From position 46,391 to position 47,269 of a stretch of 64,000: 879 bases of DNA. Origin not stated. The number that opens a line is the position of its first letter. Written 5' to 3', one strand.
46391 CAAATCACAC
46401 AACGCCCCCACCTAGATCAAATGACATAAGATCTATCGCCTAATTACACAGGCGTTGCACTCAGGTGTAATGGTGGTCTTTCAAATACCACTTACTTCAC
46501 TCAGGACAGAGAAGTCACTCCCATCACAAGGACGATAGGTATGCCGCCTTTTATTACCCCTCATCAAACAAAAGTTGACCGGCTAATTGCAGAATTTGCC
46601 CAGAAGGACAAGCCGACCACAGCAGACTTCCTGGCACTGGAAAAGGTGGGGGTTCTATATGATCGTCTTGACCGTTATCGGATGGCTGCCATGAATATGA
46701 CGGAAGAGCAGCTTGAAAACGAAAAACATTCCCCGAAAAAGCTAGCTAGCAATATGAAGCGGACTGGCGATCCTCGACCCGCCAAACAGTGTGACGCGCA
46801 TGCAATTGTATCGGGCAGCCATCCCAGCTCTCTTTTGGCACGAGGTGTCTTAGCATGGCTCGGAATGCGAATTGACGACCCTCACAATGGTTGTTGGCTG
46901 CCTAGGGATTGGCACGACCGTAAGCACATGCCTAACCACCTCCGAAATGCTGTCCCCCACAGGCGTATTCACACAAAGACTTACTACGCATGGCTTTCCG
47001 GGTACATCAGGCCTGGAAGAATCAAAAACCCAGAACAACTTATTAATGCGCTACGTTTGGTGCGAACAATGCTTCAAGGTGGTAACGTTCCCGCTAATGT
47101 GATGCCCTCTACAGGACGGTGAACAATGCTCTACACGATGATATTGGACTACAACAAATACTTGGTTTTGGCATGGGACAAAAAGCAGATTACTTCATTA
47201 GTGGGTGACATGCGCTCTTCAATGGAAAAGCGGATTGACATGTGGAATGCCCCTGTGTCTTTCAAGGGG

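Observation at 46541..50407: Tandem array of stand-alone AHH/HNH-EndoVII-like toxin genes with coupled and orphan immunity-like genes, with no visible delivery system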

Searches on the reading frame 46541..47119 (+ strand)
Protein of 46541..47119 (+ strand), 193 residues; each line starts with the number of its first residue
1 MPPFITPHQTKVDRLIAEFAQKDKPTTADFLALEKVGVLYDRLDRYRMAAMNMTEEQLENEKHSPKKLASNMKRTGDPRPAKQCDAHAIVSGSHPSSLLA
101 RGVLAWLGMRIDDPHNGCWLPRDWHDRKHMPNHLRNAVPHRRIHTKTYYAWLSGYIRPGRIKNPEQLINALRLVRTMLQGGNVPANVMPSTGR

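Call 3: search_protein_families(library=pfam, proteins=[window:46541-47119:+], max_evalue=1)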
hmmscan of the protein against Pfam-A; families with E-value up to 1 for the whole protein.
window:46541-47119:+ (193 aa): 1 family
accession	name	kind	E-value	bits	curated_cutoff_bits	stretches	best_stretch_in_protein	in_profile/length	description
PF14412.12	AHH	-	6.7e-11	42.6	22.3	1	70-152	3-79/111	A nuclease family of the HNH/ENDO VII superfamily with conserved AHH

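Call 4: search_protein_families(library=ncbifam, proteins=[window:46541-47119:+], max_evalue=1)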
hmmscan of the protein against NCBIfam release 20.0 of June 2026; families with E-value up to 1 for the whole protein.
window:46541-47119:+ (193 aa): 0 families

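Call 10: find_homologous_proteins(query=window:46541-47119:+)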
Query window:46541-47119:+ (193 aa): 187 proteins with E <= 0.001 among 276 candidates; the best 120 are listed.
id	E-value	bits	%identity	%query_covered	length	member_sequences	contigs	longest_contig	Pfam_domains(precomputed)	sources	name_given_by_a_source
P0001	9.9e-120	415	91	100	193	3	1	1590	PF14412.13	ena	-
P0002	7.0e-96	338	76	100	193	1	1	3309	PF14412.13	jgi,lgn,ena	-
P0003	1.1e-89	317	68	100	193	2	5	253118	PF14412.13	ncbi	-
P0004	9.1e-88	311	68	100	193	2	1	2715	PF14412.13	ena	-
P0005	7.1e-84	298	66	100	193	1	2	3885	PF14412.13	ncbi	-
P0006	2.2e-82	294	67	100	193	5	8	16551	PF14412.13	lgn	-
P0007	1.5e-80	288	65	100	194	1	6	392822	PF14412.13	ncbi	-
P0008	4.6e-80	286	64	100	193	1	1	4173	PF14412.13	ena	-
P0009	1.4e-78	281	65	98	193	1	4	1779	PF14412.13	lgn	-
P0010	3.3e-78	280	62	100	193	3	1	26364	PF14412.13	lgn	-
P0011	2.1e-77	277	65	99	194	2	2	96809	PF14412.13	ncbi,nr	ncbi:AHH domain-containing protein [Marinibactrum halimedae]|nr:AHH domain-containing protein [Marin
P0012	2.7e-77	277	62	100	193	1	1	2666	PF14412.13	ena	-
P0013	1.3e-76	275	63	100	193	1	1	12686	PF14412.13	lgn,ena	-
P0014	1.8e-76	274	63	100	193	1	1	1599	PF14412.13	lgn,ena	-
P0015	1.8e-76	274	64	98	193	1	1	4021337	PF14412.13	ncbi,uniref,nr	ncbi:AHH domain-containing protein [Microbulbifer thermotolerans]|uniref:AHH domain-containing prote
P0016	2.3e-75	271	63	100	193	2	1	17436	PF14412.13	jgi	jgi:hypothetical protein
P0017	4.0e-75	270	60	100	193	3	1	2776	PF14412.13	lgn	-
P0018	7.3e-75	269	63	100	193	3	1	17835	PF14412.13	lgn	-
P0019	1.1e-74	268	63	99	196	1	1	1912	PF14412.13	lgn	-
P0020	1.4e-74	268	61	100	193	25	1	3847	PF14412.13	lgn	-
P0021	4.7e-74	266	61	100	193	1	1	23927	PF14412.13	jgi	-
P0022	7.3e-74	266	62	100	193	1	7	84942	PF14412.13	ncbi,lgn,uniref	ncbi:AHH domain-containing protein [Sessilibacter corallicola]|uniref:Bacteriophage Mx8 p63 C-termin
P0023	1.4e-73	265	60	100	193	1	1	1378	PF14412.13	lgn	-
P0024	2.5e-73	264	60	100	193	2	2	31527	PF14412.13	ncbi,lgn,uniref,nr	ncbi:AHH domain-containing protein [Agarilytica rhodophyticola]|uniref:AHH domain-containing protein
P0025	2.6e-73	264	60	100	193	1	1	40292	PF14412.13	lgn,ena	-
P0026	2.9e-73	264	61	100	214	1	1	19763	PF14412.13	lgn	-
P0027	3.2e-73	264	61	99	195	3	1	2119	PF14412.13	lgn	-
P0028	3.4e-73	264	60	99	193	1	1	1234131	PF14412.13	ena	-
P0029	8.5e-73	262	60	100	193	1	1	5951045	PF14412.13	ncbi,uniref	ncbi:AHH domain-containing protein [Aliikangiella sp. IMCC44359]|uniref:AHH domain-containing protei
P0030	9.0e-73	262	60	100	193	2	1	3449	PF14412.13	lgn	-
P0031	1.2e-72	262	60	100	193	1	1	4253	PF14412.13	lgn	-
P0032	1.2e-72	262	60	100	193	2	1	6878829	PF14412.13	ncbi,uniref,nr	ncbi:AHH domain-containing protein [Agarilytica rhodophyticola]|uniref:AHH domain-containing protein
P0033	4.1e-72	260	57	99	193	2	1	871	PF14412.13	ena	-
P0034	5.0e-72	260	58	100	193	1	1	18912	PF14412.13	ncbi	-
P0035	6.7e-72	259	59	100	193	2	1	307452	PF14412.13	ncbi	ncbi:AHH domain-containing protein [Sessilibacter corallicola]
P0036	9.4e-72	259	59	100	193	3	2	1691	PF14412.13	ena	-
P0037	1.1e-71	259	60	95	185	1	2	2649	PF14412.13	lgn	-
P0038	1.9e-71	258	58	100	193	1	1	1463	PF14412.13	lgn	-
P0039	2.2e-71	258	58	99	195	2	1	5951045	PF14412.13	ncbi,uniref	ncbi:AHH domain-containing protein [Aliikangiella sp. IMCC44359]|uniref:AHH domain-containing protei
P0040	1.4e-70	255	59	100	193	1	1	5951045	PF14412.13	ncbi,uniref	ncbi:AHH domain-containing protein [Aliikangiella sp. IMCC44359]|uniref:AHH domain-containing protei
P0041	2.2e-70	254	58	99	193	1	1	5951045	PF14412.13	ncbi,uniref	ncbi:AHH domain-containing protein [Aliikangiella sp. IMCC44359]|uniref:AHH domain-containing protei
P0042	3.0e-70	254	57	100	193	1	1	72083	PF14412.13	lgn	-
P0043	3.4e-70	254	59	100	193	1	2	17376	PF14412.13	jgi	jgi:hypothetical protein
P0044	6.7e-70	253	58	100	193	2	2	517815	PF14412.13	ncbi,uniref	ncbi:AHH domain-containing protein [Sessilibacter corallicola]|uniref:Uncharacterized protein n=1 Ta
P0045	1.4e-69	252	58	100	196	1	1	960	PF14412.13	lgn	-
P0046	1.5e-68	248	58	100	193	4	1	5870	PF14412.13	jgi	-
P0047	1.7e-68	248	56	98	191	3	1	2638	PF14412.13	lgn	-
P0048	1.7e-67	245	57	99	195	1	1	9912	PF14412.13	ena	-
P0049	1.1e-66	242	53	100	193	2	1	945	PF14412.13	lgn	-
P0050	6.2e-66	240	59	100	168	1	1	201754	PF14412.13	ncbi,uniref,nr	ncbi:hypothetical protein BTA51_19615 [Hahella sp. CCB-MM4]|uniref:AHH domain-containing protein n=1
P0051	9.0e-66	239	55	100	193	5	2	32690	PF14412.13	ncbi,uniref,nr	ncbi:AHH domain-containing protein [Marinibactrum halimedae]|uniref:AHH domain-containing protein n=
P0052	1.1e-65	239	57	100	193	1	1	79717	PF14412.13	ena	-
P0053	1.3e-64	236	55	100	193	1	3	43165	PF14412.13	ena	-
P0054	1.7e-64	235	61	84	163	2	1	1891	PF14412.13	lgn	-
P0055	1.8e-64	235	55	100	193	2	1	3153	PF14412.13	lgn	-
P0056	1.8e-63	232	53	99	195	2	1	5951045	PF14412.13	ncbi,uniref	ncbi:AHH domain-containing protein [Aliikangiella sp. IMCC44359]|uniref:AHH domain-containing protei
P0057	5.1e-63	230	53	100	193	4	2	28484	PF14412.13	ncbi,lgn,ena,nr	ncbi:MAG TPA: AHH domain-containing protein [Cellvibrio sp.]|nr:AHH domain-containing protein [Cellv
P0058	1.7e-61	225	56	92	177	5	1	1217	PF14412.13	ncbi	-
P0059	1.7e-61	225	52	100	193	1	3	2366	PF14412.13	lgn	-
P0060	3.1e-60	221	53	99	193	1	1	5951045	PF14412.13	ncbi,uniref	ncbi:AHH domain-containing protein [Aliikangiella sp. IMCC44359]|uniref:AHH domain-containing protei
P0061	3.6e-60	221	52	99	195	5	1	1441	PF14412.13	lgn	-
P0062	5.6e-59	217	53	99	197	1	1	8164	PF14412.13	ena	-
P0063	5.0e-55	204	65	73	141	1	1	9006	PF14412.13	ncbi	-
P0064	2.5e-54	202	50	100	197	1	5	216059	PF14412.13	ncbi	-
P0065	9.8e-52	193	67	63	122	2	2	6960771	PF14412.13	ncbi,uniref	ncbi:AHH domain-containing protein [Hahella sp. KA22]|uniref:AHH domain-containing protein n=1 Tax=H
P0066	1.9e-50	189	48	92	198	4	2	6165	PF14412.13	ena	-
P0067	6.2e-49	184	48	95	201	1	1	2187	PF14412.13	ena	-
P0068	7.8e-49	184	56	75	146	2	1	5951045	PF14412.13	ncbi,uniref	ncbi:AHH domain-containing protein [Aliikangiella sp. IMCC44359]|uniref:AHH domain-containing protei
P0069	9.8e-49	184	47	95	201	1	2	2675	PF14412.13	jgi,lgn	jgi:hypothetical protein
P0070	1.7e-48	183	47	95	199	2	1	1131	PF14412.13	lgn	-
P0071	5.0e-48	181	46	99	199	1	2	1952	PF14412.13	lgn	-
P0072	5.5e-48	181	47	95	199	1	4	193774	PF14412.13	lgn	-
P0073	1.3e-47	180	46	93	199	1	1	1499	PF14412.13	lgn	-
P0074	1.8e-47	180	49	93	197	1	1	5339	PF14412.13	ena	-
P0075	5.1e-47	178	49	92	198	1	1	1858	PF14412.13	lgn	-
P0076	2.5e-46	176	48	91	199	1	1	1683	PF14412.13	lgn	-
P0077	3.7e-46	175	44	96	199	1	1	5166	PF14412.13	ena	-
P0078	9.8e-46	174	45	96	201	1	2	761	PF14412.13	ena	-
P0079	3.0e-45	172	45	91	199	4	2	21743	PF14412.13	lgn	-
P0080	4.8e-45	172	46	95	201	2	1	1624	PF14412.13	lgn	-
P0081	5.1e-45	172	46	93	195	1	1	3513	PF14412.13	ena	-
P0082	5.8e-45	171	44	99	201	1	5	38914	PF14412.13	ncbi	-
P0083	1.2e-44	170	46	93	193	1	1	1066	PF14412.13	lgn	-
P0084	2.9e-44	169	47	94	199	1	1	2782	PF14412.13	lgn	-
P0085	3.9e-44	169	45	96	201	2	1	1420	PF14412.13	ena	-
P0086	4.3e-44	169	47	94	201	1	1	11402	PF14412.13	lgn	-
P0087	4.7e-44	168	43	97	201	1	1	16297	PF14412.13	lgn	-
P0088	5.5e-44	168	44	99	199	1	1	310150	PF14412.13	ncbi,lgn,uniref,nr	ncbi:AHH domain-containing protein [Microbulbifer rhizosphaerae]|uniref:Uncharacterized protein n=1 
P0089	6.4e-44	168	61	62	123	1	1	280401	PF14412.13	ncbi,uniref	ncbi:AHH domain-containing protein [Marinimicrobium locisalis]|uniref:AHH domain-containing protein 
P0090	6.9e-44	168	44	96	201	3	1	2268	PF14412.13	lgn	-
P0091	7.4e-44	168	45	97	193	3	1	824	PF14412.13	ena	-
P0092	9.0e-44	168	45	94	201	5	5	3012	PF14412.13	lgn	-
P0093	1.0e-43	167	42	99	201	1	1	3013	PF14412.13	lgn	-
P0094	1.6e-43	167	45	93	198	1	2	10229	PF14412.13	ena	-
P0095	1.8e-43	167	46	94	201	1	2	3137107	PF14412.13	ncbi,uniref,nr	ncbi:AHH domain-containing protein [Simiduia curdlanivorans]|uniref:AHH domain-containing protein n=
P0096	3.0e-43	166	43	99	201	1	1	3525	PF14412.13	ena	-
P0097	5.3e-43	165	45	96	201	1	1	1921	PF14412.13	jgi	-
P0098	6.7e-43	165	44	95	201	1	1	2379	PF14412.13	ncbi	-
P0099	7.0e-43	165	47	96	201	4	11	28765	PF14412.13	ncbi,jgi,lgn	jgi:hypothetical protein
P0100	1.0e-42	164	48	96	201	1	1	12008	PF14412.13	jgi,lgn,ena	-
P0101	2.1e-42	163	46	94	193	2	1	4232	PF14412.13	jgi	-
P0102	2.2e-42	163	45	96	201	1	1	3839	PF14412.13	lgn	-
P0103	2.6e-42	163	45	94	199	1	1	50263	PF14412.13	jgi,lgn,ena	-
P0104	3.7e-42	162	43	95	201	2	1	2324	PF14412.13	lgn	-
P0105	4.1e-42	162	46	93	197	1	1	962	PF14412.13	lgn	-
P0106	6.2e-42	162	45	95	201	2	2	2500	PF14412.13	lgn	-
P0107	6.3e-42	161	46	96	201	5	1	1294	PF14412.13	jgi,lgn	jgi:hypothetical protein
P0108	7.9e-42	161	47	96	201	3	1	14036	PF14412.13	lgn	-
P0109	8.9e-42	161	57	66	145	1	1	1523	PF14412.13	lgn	-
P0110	1.2e-41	161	43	95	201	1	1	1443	PF14412.13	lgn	-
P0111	2.5e-41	160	44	99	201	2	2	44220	PF14412.13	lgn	-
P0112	3.2e-41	159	43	93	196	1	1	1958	PF14412.13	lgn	-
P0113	3.8e-41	159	44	95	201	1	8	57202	PF14412.13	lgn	-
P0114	4.8e-41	159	44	94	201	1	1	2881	PF14412.13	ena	-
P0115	6.3e-41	158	44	97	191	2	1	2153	PF14412.13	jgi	-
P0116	7.3e-41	158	43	94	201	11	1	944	PF14412.13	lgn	-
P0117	1.0e-40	158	44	96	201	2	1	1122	PF14412.13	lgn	-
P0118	1.5e-40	157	45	93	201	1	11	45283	PF14412.13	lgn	-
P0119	2.0e-40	157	43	95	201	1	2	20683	PF14412.13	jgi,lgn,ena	-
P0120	2.0e-40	157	42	95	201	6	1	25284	PF14412.13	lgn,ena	-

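Call 13: find_encoding_contigs(protein=P0003, flank=10000, max_places=5)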
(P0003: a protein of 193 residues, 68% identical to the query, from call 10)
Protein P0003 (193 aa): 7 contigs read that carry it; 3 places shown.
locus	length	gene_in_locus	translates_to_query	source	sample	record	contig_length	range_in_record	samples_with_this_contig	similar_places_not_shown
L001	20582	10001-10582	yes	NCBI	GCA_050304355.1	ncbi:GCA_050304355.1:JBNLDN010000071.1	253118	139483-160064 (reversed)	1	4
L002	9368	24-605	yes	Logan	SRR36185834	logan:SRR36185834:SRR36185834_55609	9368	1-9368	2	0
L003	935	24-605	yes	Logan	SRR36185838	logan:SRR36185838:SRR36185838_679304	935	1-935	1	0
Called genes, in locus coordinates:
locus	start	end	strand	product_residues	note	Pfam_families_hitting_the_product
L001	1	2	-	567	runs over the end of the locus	PF00072:Response_reg (weak), PF00990:GGDEF, PF00563:EAL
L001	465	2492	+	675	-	PF00580:UvrD-helicase, PF01443:Viral_helicase1 (faint), PF13245:AAA_19, PF13604:AAA_30 (faint), PF13361:UvrD_C, PF13538:UvrD_C_2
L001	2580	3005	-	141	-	PF13442:Cytochrome_CBB3, PF00034:Cytochrom_C (faint)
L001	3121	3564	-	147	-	-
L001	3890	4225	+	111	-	-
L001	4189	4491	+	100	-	PF11006:DUF2845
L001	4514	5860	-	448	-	PF02878:PGM_PMM_I, PF02879:PGM_PMM_II, PF02880:PGM_PMM_III, PF00408:PGM_PMM_IV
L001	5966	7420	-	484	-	PF00483:NTP_transferase, PF12804:NTP_transf_3 (weak), PF22640:ManC_GMP_beta-helix, PF01050:MannoseP_isomer, PF07883:Cupin_2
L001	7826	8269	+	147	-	-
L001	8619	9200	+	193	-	PF14412:AHH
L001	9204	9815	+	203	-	-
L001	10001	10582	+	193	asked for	PF14412:AHH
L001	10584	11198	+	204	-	-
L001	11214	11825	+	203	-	PF04222:DUF416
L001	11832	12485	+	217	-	PF07791:Imm11 (weak)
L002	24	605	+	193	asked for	PF14412:AHH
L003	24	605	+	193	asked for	PF14412:AHH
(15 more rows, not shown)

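Call 14: find_encoding_contigs(protein=P0029, flank=10000, max_places=3)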
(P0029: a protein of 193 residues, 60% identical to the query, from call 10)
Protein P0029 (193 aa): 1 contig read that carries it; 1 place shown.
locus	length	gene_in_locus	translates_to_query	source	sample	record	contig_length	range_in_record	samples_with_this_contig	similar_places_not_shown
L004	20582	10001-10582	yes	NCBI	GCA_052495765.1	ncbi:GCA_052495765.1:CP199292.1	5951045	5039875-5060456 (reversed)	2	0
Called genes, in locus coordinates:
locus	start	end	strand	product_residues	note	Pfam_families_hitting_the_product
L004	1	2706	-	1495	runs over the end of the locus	PF07494:Reg_prop (faint), PF00989:PAS, PF13426:PAS_9, PF00990:GGDEF, PF00563:EAL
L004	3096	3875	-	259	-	PF01925:TauE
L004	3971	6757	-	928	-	PF17963:Big_9 (faint), PF18911:PKD_4, PF21027:Sde0182_C (faint), PF22352:K319L-like_PKD (weak), PF18911:PKD_4 (weak), PF22352:K319L-like_PKD (weak)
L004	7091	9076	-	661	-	PF14559:TPR_19, PF23914:TPR_CcmH_CycH, PF12895:ANAPC3 (weak), PF02390:Methyltransf_4, PF13847:Methyltransf_31, PF08241:Methyltransf_11, PF08242:Methyltransf_12, PF13649:Methyltransf_25, +14 more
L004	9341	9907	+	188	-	PF00239:Resolvase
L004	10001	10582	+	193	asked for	PF14412:AHH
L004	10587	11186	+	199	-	-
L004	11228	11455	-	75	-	-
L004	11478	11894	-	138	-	PF13365:Trypsin_2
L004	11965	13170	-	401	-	PF04055:Radical_SAM, PF06969:HemN_C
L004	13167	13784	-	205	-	PF01725:Ham1p_like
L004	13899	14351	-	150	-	PF14467:DUF4426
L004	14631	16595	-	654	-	PF00350:Dynamin_N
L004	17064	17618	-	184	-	PF02325:CCB3_YggT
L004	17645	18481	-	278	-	PF03446:NAD_binding_2 (faint), PF03807:F420_oxidored, PF14748:P5CR_dimer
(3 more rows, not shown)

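Call 15: find_encoding_contigs(protein=P0015, flank=10000, max_places=3)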
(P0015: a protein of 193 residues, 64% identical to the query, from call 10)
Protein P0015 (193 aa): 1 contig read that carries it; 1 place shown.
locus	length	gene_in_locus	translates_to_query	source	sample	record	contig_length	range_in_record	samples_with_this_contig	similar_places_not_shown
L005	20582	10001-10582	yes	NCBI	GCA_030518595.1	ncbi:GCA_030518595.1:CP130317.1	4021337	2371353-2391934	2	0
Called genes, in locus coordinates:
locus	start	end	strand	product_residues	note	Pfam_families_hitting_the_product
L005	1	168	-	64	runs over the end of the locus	-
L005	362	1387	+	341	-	PF14226:DIOX_N, PF03171:2OG-FeII_Oxy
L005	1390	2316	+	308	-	-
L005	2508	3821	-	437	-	PF03977:OAD_beta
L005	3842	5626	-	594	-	PF00682:HMGL-like, PF02436:PYC_OADA, PF25984:BSH_YknX (faint), PF00364:Biotin_lipoyl, PF25917:BSH_RND (weak), PF25919:BSH_CusB (weak)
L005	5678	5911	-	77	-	PF04277:OAD_gamma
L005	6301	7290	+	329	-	PF01207:Dus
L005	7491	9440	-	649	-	PF06480:FtsH_ext, PF00004:AAA, PF17862:AAA_lid_3, PF01434:Peptidase_M41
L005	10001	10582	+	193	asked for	PF14412:AHH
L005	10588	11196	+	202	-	PF07791:Imm11 (weak)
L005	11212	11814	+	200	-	-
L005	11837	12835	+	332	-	-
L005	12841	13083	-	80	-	-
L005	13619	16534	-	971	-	PF18206:Porphyrn_cat_1, PF18040:BPA_C, PF27624:Porph_assoc, PF03498:CDtoxinA (faint), PF00652:Ricin_B_lectin, PF14200:RicinB_lectin_2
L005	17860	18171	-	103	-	-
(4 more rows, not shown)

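Call 16: find_related_loci(query=A1, collection=genome_contigs, flank=10000)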
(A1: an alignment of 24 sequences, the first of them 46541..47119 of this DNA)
Query A1 (193 aa) in genome_contigs; peptide patterns used: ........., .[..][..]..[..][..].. (x = any residue, [..] = any of these).
104 stretches matched a pattern; 80 encode a relative of the query (tblastn E <= 1e-3); 80 distinct loci.
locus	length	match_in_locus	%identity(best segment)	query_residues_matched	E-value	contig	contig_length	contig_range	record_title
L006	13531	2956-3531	65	1-192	4e-82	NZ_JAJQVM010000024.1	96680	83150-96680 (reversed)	Marinibactrum halimedae strain NBRC 110095 Scaffold24_1, whole genome shotgun sequence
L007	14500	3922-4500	63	1-193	3e-82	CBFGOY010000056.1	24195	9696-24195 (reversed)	MAG TPA_asm: uncultured Cellvibrionaceae bacterium isolate SRR14536362_concoct_38 genome assembly, contig: ERZ27321111.8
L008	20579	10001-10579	61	1-193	3e-79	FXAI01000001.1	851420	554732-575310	Alteromonadaceae bacterium Bs31 genome assembly, contig: K381DRAFT_scaffold00001.1, whole genome shotgun sequence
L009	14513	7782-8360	61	1-193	2e-79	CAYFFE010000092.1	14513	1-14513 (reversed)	MAG TPA_asm: uncultured Cellvibrionaceae bacterium isolate ERP003628_co2_167 genome assembly, contig: NODE_3023_length_1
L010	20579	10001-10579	61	1-193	2e-79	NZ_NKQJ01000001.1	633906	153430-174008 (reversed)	Agaribacterium haliotis strain feces2 NODE_1_length_633906_cov_164.775, whole genome shotgun sequence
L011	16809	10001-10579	58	1-193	1e-76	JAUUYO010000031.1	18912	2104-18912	MAG: Kangiellaceae bacterium isolate CSMAG_169 CSMAG_169_k127_995090_length_18912_cov_10.0008, whole genome shotgun sequ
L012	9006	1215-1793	61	1-193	8e-76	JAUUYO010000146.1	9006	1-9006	MAG: Kangiellaceae bacterium isolate CSMAG_169 CSMAG_169_k127_1222748_length_9006_cov_7.0000, whole genome shotgun seque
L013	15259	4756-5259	59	1-193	1e-71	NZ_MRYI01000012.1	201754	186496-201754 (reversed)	Hahella sp. CCB-MM4 Scaffold12, whole genome shotgun sequence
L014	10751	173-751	55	1-193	4e-71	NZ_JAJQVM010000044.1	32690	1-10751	Marinibactrum halimedae strain NBRC 110095 Scaffold44_1, whole genome shotgun sequence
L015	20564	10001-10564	53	6-193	1e-69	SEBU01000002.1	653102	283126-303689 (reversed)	MAG: Gammaproteobacteria bacterium isolate PMG_192 scaffold_4, whole genome shotgun sequence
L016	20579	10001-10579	53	1-193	3e-68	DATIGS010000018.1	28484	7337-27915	MAG TPA_asm: Cellvibrio sp. isolate SMAG_U15617 k141_192906, whole genome shotgun sequence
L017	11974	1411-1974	52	6-193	5e-66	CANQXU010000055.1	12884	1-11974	MAG: uncultured Paenochrobactrum sp. isolate Lapin-020__bin4 genome assembly, contig: Lapin-020__NODE_6848_length_12884_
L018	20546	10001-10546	51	12-193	5e-63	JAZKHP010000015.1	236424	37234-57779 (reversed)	MAG: Pseudomonadota bacterium isolate DC_SW_03_SPN07022020-bin023 DCSW031SPN_B023_0_000000000015, whole genome shotgun s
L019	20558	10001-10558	48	9-192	8e-57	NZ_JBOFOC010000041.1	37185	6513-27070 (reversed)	MAG: Microbulbifer sp. isolate WFFMC_MAG_272 k139_367603_flag=1_multi=16.9983_len=37185, whole genome shotgun sequence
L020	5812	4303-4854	49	9-187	3e-56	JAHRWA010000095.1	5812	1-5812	MAG: Pseudomonadales bacterium isolate DC_out160 k91_5800412, whole genome shotgun sequence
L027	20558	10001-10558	43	9-192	3e-50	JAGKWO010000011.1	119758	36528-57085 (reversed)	MAG: Gammaproteobacteria bacterium isolate C7_D7_9 C7_D7_9_31, whole genome shotgun sequence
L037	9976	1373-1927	44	9-193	2e-46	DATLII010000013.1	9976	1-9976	MAG TPA_asm: Dongiaceae bacterium isolate SMAG_U13663 k141_4133088, whole genome shotgun sequence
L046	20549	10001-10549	38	11-193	1e-41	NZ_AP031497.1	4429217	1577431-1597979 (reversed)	Simiduia litorea strain KMM 9504 chromosome, complete genome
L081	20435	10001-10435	41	43-192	2e-31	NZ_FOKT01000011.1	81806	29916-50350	Microbulbifer thermotolerans strain DSM 19189, whole genome shotgun sequence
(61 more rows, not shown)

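Call 21: search_protein_families(library=padloc, proteins=[window:46541-47119:+], max_evalue=1)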
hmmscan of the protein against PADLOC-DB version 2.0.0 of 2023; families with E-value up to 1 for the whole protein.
window:46541-47119:+ (193 aa): 0 families

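Call 22: search_protein_families(library=phrogs, proteins=[window:46541-47119:+], max_evalue=1)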
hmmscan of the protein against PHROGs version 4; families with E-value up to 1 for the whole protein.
window:46541-47119:+ (193 aa): 3 families
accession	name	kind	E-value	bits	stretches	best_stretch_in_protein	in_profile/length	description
phrog_17620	-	unknown function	8.1e-11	43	1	43-188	80-232/242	-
phrog_25841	-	unknown function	1.1e-09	39.5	1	61-184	71-193/202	-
phrog_6651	-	head and packaging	0.47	9.2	1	11-71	1289-1348/1375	internal virion protein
